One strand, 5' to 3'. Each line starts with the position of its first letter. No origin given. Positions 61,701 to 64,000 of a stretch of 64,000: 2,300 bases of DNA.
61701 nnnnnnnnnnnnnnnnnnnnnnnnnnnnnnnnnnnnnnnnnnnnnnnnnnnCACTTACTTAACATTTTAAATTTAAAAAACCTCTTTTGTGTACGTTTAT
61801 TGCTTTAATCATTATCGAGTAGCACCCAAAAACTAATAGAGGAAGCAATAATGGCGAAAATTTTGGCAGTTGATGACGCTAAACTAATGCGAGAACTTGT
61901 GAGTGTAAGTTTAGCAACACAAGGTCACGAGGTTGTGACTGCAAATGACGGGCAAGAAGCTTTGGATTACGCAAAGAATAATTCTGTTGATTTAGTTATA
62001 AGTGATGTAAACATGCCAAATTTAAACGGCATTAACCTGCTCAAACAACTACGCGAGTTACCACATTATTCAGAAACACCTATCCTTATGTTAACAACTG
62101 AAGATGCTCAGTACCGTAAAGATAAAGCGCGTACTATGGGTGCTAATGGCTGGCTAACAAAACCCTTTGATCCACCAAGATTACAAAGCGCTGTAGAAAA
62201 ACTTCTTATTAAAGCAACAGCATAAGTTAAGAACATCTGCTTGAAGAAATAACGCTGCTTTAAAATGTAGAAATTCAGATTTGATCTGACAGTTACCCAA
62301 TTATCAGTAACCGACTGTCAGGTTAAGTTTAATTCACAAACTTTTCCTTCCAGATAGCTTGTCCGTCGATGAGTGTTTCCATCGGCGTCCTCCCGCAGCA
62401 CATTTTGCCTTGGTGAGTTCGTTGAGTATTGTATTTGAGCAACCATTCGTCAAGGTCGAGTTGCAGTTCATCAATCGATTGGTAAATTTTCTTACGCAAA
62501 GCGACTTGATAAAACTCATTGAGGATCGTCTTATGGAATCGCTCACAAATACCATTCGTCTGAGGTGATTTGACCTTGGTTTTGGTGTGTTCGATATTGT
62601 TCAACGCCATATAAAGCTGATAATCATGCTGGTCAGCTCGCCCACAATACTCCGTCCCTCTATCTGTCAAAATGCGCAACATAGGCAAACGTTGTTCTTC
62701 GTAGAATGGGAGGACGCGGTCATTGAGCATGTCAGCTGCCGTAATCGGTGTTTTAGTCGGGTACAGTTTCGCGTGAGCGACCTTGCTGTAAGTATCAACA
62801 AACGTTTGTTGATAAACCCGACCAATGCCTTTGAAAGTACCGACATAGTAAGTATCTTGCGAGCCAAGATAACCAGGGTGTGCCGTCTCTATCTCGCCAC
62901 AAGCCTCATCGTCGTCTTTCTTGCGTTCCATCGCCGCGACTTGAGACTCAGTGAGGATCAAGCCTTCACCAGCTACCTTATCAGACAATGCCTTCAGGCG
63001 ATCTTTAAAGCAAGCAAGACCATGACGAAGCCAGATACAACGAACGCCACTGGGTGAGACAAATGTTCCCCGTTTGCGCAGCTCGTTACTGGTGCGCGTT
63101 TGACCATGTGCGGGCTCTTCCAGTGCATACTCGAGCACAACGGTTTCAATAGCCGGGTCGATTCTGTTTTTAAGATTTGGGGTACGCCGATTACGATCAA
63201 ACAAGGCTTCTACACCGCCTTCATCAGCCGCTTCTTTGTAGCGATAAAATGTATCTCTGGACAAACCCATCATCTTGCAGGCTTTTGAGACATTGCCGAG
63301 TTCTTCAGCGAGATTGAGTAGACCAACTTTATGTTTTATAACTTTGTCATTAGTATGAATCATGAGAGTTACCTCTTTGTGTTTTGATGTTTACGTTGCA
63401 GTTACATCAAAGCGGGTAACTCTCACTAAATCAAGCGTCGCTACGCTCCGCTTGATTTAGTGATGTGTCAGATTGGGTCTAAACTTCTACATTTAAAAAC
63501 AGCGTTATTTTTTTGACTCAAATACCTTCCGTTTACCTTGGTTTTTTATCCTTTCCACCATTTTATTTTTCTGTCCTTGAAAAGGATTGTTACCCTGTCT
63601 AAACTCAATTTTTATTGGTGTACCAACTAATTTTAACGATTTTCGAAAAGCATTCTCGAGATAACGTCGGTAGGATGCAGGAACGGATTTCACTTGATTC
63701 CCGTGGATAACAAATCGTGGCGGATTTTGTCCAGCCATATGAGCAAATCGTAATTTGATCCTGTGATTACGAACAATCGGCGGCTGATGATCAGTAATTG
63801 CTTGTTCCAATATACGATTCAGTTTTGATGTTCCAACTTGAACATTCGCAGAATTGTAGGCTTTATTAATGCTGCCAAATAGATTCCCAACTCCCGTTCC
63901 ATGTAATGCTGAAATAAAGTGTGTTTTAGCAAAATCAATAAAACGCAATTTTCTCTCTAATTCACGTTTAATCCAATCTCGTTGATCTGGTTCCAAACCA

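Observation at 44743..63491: Two identical IS481-family copies in direct orientation, each with its own 7-bp target duplication, bracketing 16.3 kb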

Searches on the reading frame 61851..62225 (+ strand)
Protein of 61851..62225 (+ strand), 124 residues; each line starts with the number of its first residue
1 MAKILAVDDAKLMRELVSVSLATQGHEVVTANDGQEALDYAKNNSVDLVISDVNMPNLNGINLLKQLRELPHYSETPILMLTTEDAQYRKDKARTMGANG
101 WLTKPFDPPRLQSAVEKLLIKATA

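Call 14: search_protein_families(library=pfam, proteins=[window:61851-62225:+], max_evalue=0.01)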
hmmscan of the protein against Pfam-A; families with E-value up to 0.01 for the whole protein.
window:61851-62225:+ (124 aa): 1 family
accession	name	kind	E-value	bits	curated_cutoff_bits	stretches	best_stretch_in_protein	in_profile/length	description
PF00072.30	Response_reg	-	1.5e-29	102.8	30.2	1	4-116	1-111/111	Response regulator receiver domain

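Call 18: find_encoding_contigs(protein=window:61851-62225:+, flank=6000, max_places=6)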
Protein window:61851-62225:+ (124 aa): no gene with exactly this product is on record in the collection.

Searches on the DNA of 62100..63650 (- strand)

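Call 48: search_dna_similar(query=window:62266-63491:-, collection=ecoli_genomes, mode=distant, max_rows=8)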
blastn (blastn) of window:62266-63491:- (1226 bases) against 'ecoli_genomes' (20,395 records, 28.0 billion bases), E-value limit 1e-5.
Records with a match: 3349; places in all: 3490; records where one place covers at least 80% of the query: 75.
Genomes with a match: 3269 of 5426; with a place that covers at least 80% of the query: 73. Places per genome that has any: lowest 1, median 1, highest 8. On chromosomes: 3340 places; on plasmids: 150.
Best place of each record, by identity: 80-90% 1; 60-80% 3348.
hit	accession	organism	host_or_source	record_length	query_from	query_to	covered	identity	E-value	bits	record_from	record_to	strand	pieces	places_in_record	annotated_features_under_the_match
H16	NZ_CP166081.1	Escherichia coli strain CEA224S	Homo sapiens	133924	106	1217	91%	70.1%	1e-128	471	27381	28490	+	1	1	IS481 family transposase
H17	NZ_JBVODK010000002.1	Escherichia coli strain 52F4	Calf of Bos taurus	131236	106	1217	91%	70.1%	1e-128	471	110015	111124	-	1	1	IS481 family transposase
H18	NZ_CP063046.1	Escherichia coli strain KC-Dl-1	Delphinapterus leucas (Beluga whale)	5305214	106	1217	91%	69.4%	4e-114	422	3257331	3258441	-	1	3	IS481 family transposase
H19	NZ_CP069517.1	Escherichia coli strain FDAARGOS_1262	Homo sapiens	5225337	106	1217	91%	69.4%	4e-114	422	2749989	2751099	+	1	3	IS481 family transposase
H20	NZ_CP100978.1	Escherichia coli strain ET245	Hoplobatrachus rugulosus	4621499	106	1217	91%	67.8%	2e-100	376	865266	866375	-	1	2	IS481 family transposase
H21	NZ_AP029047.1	Escherichia coli strain ESC818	milk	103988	106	1217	85%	71.0%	1e-76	492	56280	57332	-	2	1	IS481 family transposase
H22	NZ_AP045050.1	Escherichia coli strain JNE25-001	Homo sapiens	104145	106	1217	85%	71.0%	1e-76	492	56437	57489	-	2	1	IS481 family transposase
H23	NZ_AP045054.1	Escherichia coli strain JNE25-003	Homo sapiens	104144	106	1217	85%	71.0%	1e-76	492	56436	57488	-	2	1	IS481 family transposase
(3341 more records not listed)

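Call 64: search_rna_families(source=window, start=62100, end=63650, threshold=evalue, max_evalue=1, show_alignments=2)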
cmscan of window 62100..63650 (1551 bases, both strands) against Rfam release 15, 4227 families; matches with E-value up to 1: 3.
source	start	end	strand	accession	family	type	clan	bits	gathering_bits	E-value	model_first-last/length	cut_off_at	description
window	63366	63422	+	RF03478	mir-630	Gene; miRNA;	-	21.9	90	0.26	1-76/76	no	mir-630 microRNA precursor family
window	63366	63534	+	RF02349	psRNA2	Gene; sRNA;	-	21.7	65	0.0093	1-201/201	no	Proteobacterial sRNA psRNA2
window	62233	62294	-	RF02349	psRNA2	Gene; sRNA;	-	20.4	65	0.022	86-137/201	no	Proteobacterial sRNA psRNA2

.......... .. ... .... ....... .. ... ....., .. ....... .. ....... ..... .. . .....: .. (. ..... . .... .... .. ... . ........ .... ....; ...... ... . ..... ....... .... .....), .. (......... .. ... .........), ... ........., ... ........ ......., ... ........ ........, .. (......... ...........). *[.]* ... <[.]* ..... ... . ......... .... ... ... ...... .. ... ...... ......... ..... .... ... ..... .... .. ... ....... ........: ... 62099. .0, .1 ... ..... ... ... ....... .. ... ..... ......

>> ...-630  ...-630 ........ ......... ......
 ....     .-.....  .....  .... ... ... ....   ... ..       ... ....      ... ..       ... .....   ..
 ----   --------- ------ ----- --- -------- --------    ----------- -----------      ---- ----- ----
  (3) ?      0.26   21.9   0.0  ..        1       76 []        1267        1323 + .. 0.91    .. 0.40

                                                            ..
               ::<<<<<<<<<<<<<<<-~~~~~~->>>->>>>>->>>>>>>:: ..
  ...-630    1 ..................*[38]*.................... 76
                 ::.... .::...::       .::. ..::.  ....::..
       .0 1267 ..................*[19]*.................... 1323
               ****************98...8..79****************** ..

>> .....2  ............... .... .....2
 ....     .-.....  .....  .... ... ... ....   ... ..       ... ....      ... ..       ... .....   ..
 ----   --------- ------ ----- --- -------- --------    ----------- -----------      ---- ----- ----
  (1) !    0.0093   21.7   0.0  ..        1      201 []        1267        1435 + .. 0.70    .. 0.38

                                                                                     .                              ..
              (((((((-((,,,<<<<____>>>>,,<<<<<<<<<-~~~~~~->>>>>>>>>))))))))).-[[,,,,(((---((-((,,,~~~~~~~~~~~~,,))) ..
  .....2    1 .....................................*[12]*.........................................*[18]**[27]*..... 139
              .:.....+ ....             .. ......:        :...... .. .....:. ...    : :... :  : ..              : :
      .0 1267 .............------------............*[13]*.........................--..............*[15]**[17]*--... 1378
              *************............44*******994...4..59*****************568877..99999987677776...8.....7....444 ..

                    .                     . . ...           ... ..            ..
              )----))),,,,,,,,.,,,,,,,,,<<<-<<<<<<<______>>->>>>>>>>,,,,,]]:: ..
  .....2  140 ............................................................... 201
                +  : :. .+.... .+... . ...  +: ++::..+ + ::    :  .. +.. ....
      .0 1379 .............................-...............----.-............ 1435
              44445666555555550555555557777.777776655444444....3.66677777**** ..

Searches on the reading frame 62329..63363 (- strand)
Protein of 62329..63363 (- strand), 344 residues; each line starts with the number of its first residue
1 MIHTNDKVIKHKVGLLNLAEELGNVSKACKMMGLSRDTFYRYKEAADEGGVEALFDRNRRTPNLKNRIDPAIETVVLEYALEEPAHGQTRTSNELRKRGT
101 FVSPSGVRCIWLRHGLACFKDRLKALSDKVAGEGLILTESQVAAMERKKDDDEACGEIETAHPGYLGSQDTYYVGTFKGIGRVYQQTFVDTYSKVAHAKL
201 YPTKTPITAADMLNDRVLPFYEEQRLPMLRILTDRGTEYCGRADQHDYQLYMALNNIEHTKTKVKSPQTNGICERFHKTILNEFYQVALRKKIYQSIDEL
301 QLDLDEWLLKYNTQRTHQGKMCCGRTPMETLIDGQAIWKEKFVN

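Call 5: search_protein_families(library=pfam, proteins=[window:62329-63363:-])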
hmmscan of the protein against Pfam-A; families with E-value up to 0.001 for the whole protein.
window:62329-63363:- (344 aa): 7 families
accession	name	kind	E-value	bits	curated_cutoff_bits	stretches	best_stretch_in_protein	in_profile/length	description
PF13551.12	HTH_29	-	2.3e-19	69.7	28.1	1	11-73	1-63/64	Winged helix-turn helix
PF13683.12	rve_3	-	1.6e-12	47.4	26.5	1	256-319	2-61/67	Integrase core domain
PF13518.12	HTH_28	-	2e-07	31.4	25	1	14-60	4-50/52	Helix-turn-helix domain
PF13565.12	HTH_32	-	5.3e-07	30.5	33.7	1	38-111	1-73/73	Homeodomain-like domain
PF00665.32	rve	-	2.2e-06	28.3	32.6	1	162-267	3-102/102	Integrase core domain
PF13384.12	HTH_23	-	0.00024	21.3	24.6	1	16-54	11-49/50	Homeodomain-like domain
PF02954.25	HTH_8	-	0.00026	21.1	22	0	18-41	14-37/42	Bacterial regulatory protein, Fis family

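Call 8: find_encoding_contigs(protein=window:62329-63363:-, flank=3000, max_places=10)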
Protein window:62329-63363:- (344 aa): no gene with exactly this product is on record in the collection.

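Call 10: find_homologous_proteins(query=window:62329-63363:-, max_evalue=1e-30)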
Query window:62329-63363:- (344 aa): 8000 proteins with E <= 1e-30 among 8000 candidates; the best 120 are listed.
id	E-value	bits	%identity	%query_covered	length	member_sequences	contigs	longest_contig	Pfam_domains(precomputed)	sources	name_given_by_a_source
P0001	5.3e-217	738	92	100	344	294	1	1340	PF00665.33,PF13551.13,PF13518.13,PF13683.13,PF13565.13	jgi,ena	jgi:transposase InsO family protein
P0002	4.5e-216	735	91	100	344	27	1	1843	PF00665.33,PF13551.13,PF13518.13,PF13683.13,PF13565.13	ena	-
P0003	2.5e-215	732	91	100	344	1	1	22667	PF00665.33,PF13551.13,PF13518.13,PF13683.13,PF13565.13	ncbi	-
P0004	4.9e-215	731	90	100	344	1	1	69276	PF00665.33,PF13551.13,PF13518.13,PF13683.13,PF13565.13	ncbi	-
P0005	6.1e-215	731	91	100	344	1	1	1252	PF13551.13,PF13518.13,PF13683.13,PF13565.13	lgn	-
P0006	6.2e-215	731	90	100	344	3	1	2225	PF00665.33,PF13551.13,PF13518.13,PF13683.13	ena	-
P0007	9.1e-215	730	91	100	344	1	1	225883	PF13551.13,PF13518.13,PF13683.13,PF13565.13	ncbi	-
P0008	1.3e-214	730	91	100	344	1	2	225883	PF00665.33,PF13551.13,PF13518.13,PF13683.13,PF13565.13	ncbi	-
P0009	8.2e-214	727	89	100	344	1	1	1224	PF00665.33,PF13551.13,PF13518.13,PF13683.13,PF13565.13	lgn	-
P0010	9.3e-214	727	91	100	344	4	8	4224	PF00665.33,PF13551.13,PF13518.13,PF13683.13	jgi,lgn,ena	-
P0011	1.7e-213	726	90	100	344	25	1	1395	PF00665.33,PF13551.13,PF13518.13,PF13683.13,PF13565.13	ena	-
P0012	4.7e-213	725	90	100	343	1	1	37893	PF00665.33,PF13551.13,PF13518.13,PF13683.13,PF13565.13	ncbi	-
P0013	5.4e-213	724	90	100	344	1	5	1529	PF00665.33,PF13551.13,PF13518.13,PF13683.13,PF13565.13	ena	-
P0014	6.0e-213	724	90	100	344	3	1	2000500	PF00665.33,PF13551.13,PF13518.13,PF13683.13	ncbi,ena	-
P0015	9.8e-213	724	90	100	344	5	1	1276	PF00665.33,PF13551.13,PF13518.13,PF13683.13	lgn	-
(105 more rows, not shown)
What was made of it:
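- Closest known: IS481 family of insertion sequences. Different: The closest transposase in the protein collection is 92% identical (call 10).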

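Call 31: list_cluster_members(proteins=[P0241, window:62329-63363:-, window:44806-45840:-, window:42657-44669:+, P0121, P0001])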
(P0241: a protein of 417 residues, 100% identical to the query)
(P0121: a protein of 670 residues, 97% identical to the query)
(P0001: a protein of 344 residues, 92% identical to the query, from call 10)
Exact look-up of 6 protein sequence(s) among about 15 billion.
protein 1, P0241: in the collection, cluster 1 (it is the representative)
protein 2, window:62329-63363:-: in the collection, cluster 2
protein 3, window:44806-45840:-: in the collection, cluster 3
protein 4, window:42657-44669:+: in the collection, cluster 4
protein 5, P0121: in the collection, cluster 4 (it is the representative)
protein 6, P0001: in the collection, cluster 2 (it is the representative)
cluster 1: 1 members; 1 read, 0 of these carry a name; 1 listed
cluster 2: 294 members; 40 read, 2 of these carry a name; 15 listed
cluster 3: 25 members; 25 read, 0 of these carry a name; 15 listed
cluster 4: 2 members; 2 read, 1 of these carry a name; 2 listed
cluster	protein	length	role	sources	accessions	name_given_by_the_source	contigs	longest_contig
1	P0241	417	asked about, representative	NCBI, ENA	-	-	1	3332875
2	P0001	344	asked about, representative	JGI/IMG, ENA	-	transposase InsO family protein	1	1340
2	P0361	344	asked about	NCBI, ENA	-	-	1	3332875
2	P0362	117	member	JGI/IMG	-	transposase InsO family protein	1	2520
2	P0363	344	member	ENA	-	-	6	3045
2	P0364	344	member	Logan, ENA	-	-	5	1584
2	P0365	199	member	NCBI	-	-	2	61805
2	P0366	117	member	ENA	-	-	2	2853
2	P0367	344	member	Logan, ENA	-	-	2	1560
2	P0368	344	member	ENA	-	-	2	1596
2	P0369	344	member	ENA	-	-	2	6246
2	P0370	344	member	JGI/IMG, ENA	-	-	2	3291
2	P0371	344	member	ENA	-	-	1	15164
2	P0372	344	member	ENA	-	-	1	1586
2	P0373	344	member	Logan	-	-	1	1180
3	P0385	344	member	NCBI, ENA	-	-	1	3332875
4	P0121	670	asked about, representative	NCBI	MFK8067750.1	MAG: sodium-translocating pyrophosphatase [Gammaproteobacteria bacterium]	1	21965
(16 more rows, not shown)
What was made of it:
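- Both protein variants are recorded separately, each on a contig of 3,332,875 bp (call 31).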

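Call 47: search_dna_similar(query=window:62329-63363:-, collection=plasmids, mode=protein, max_rows=15)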
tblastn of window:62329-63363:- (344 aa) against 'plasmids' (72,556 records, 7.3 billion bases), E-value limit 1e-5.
Records with a match: 1451; places in all: 2122; records where one place covers at least 80% of the query: 456.
Best place of each record, by identity: 80-90% 8; 60-80% 1045; <60% 398.
By first word of the organism name: Escherichia 561; Salmonella 219; Burkholderia 110; Piscirickettsia 72; Klebsiella 50; Leptospira 44; Serratia 35; Vibrio 30; Acinetobacter 23; Bradyrhizobium 19; and 99 more.
By predicted mobility (MOB-suite, as given by PLSDB): conjugative 843; non-mobilizable 368; mobilizable 240.
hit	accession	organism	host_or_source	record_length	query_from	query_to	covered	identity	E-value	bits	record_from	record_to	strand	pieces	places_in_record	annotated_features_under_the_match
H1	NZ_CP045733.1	Legionella sp. MW5194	Water,water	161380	1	344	100%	77.6%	2e-178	555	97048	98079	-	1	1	IS481 family transposase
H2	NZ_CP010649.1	Phaeobacter piscinae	cell culture,fish aquaculture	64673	1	344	100%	77.0%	2e-177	552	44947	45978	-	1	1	IS481 family transposase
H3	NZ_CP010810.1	Phaeobacter piscinae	cell culture,cleaning system aquaculture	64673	1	344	100%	77.0%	2e-177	552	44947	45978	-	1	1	IS481 family transposase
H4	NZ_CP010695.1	Phaeobacter piscinae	cell culture,fish aquaculture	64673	1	344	100%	77.0%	2e-177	552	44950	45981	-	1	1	IS481 family transposase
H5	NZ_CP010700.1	Phaeobacter inhibens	cell culture,cleaning system aquaculture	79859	1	344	100%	77.0%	2e-177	552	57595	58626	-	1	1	IS481 family transposase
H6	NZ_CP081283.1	Phaeobacter inhibens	-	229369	1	344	100%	76.7%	4e-176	548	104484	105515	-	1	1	IS481 family transposase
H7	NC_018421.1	Phaeobacter inhibens 2.10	-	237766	1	344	100%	76.7%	4e-176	548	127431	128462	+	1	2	IS481 family transposase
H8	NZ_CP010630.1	Phaeobacter inhibens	cell culture,clam larvae aquaculture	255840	1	344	100%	76.5%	2e-175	546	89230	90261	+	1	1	IS481 family transposase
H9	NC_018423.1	Phaeobacter inhibens 2.10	-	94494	1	344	100%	76.5%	2e-175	546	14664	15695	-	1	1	IS481 family transposase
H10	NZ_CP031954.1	Phaeobacter inhibens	-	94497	1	344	100%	76.5%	2e-175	546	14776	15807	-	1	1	IS481 family transposase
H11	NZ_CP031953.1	Phaeobacter inhibens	-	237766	1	344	100%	76.5%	2e-175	546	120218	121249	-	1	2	IS481 family transposase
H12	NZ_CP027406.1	Roseobacter denitrificans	Environment,seaweed, Enteromorpha linza ...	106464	1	343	100%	76.4%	1e-175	547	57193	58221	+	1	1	IS481 family transposase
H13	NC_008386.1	Roseobacter denitrificans OCh 114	-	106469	1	343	100%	76.4%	1e-175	547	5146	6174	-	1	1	IS481 family transposase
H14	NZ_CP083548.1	Leisingera sp. M658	-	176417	1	344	99%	76.1%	2e-140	547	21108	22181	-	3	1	none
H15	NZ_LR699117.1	Aquicella lusitana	Borehole HDN1, spa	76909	1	341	99%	76.2%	2e-174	543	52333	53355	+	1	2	none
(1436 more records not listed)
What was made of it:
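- Closest known: IS481 family of insertion sequences. Different: Annotated plasmid and E. coli homologues are 70-78% identical and labelled only 'IS481 family transposase' (calls 47, 48).
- Tried and rejected: The plasmid and E. coli searches gave only the generic label 'IS481 family transposase' (calls 47, 48).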

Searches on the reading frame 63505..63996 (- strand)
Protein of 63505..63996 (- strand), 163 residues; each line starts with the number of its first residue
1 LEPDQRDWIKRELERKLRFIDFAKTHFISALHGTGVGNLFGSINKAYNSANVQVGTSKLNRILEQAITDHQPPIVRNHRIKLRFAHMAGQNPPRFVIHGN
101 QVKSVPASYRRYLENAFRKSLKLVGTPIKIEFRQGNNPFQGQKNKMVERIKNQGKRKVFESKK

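Call 14: search_protein_families(library=pfam, proteins=[window:63505-63996:-], max_evalue=0.01)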
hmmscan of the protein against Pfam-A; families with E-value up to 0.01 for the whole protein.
window:63505-63996:- (163 aa): 1 family
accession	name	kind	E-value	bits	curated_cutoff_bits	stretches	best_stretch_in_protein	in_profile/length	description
PF14714.11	KH_dom-like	-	2.9e-30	104.8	27.3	1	54-133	2-81/81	KH-domain-like of EngA bacterial GTPase enzymes, C-terminal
